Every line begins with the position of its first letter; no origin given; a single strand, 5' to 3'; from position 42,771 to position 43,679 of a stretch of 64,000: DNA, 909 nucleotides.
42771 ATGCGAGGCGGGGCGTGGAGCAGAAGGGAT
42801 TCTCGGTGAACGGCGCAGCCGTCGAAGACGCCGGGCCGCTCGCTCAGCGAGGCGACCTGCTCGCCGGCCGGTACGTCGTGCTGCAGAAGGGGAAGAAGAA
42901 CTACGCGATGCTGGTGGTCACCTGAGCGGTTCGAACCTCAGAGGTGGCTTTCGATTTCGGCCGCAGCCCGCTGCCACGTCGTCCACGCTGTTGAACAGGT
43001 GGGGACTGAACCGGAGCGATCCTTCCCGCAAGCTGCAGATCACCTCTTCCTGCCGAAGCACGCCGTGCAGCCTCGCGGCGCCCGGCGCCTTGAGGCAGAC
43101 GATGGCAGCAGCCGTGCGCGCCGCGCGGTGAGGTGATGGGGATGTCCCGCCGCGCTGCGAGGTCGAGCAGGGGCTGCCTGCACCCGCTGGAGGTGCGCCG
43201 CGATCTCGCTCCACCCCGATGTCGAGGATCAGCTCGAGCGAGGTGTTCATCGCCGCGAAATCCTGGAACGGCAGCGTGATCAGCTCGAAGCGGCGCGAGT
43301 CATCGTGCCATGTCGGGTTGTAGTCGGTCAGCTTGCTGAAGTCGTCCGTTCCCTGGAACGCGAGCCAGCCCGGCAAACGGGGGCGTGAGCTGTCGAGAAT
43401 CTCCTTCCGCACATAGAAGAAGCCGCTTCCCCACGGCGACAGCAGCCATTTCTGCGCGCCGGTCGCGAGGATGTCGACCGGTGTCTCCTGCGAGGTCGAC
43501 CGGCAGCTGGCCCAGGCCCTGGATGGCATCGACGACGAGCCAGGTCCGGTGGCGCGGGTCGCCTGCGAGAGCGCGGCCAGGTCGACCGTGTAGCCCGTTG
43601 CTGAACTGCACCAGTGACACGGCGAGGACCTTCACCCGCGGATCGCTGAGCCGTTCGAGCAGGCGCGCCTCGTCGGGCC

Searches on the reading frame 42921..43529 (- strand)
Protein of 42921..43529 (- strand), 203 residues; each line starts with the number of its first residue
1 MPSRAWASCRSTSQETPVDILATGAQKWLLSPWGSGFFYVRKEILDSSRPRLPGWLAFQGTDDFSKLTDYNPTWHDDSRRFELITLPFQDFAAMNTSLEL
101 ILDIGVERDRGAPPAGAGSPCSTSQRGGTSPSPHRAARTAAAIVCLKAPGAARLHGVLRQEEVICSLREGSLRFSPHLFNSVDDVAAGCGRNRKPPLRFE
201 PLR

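Call 17: search_protein_families(library=pfam, proteins=[window:42921-43529:-], max_evalue=0.001)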
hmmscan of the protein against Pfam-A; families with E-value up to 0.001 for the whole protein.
window:42921-43529:- (203 aa): 1 family
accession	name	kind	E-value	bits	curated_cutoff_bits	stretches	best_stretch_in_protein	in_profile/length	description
PF00266.25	Aminotran_5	-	5e-06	26.2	21.5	1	14-108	188-275/371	Aminotransferase class-V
